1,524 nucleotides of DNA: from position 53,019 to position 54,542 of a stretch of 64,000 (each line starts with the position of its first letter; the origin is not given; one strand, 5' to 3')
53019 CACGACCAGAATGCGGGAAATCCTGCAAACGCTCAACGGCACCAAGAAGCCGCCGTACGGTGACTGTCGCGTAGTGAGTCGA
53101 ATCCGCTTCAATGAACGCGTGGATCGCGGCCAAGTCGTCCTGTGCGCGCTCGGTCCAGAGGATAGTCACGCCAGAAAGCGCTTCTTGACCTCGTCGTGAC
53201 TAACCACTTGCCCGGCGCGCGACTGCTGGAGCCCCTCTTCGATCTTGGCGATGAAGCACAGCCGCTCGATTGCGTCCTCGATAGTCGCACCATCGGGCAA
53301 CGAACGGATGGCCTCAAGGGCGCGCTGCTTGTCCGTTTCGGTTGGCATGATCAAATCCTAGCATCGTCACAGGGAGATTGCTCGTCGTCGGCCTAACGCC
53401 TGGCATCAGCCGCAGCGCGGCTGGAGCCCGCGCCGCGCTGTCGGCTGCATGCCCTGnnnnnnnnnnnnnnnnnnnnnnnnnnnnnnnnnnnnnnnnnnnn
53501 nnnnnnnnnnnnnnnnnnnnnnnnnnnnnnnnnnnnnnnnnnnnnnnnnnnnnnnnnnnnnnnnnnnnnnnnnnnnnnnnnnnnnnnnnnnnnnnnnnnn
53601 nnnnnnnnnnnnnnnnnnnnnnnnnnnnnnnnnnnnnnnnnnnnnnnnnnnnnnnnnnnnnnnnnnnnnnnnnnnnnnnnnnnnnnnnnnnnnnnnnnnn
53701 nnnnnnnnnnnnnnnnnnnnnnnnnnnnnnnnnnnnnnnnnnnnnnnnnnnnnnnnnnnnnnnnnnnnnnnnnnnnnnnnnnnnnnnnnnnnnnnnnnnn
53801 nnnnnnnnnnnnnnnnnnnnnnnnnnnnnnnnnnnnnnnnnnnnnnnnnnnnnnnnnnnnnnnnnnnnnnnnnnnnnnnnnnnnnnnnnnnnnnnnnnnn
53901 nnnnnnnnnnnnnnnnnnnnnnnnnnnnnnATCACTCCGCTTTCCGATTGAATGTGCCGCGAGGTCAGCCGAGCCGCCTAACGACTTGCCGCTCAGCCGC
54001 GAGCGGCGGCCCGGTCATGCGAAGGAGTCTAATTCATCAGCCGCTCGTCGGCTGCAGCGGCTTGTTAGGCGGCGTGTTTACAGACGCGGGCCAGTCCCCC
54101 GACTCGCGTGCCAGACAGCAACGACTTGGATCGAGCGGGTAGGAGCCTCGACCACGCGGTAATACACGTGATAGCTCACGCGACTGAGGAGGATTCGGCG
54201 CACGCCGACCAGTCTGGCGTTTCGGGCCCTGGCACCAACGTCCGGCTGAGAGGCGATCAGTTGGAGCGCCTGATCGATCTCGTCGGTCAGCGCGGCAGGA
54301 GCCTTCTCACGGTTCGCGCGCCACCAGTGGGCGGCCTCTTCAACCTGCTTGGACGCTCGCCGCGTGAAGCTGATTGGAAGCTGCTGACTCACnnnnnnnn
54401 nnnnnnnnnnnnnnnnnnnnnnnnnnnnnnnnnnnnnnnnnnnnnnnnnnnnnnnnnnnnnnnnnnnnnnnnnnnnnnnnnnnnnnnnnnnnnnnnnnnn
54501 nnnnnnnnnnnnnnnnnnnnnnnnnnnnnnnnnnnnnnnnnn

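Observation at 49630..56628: Sedentary-type chromosomal integron: intI plus eight cassettes with a homogeneous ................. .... family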

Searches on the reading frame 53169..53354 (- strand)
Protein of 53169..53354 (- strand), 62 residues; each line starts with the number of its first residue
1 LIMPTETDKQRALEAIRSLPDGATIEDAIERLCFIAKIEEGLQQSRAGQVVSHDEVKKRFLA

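Call 8: search_protein_families(library=pfam, proteins=[window:53169-53354:-], max_evalue=0.01)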
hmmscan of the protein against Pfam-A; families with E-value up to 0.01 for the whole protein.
seq(62 aa): 0 families

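Call 33: search_protein_families(library=ncbifam, proteins=[window:53169-53354:-], max_evalue=0.01)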
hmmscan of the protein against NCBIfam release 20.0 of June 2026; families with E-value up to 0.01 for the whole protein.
seq(62 aa): 1 family
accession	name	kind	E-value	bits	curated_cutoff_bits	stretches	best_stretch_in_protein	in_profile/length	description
NF050811.1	RelB_ParD_antitoxin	subfamily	0.0057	16.8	60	1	35-60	57-82/83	type II toxin-antitoxin system RelB/ParD family antitoxin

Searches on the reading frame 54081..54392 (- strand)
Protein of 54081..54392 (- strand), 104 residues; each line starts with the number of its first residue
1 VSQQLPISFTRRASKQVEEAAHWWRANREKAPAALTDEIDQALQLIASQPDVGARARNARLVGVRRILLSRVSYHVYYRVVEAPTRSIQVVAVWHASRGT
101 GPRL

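Call 8: search_protein_families(library=pfam, proteins=[window:54081-54392:-], max_evalue=0.01)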
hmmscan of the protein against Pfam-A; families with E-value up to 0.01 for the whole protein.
seq(104 aa): 1 family
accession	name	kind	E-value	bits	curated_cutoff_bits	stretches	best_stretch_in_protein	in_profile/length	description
PF05016.21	ParE_toxin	-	2.3e-11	44.6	23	1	7-98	1-87/89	ParE toxin of type II toxin-antitoxin system, parDE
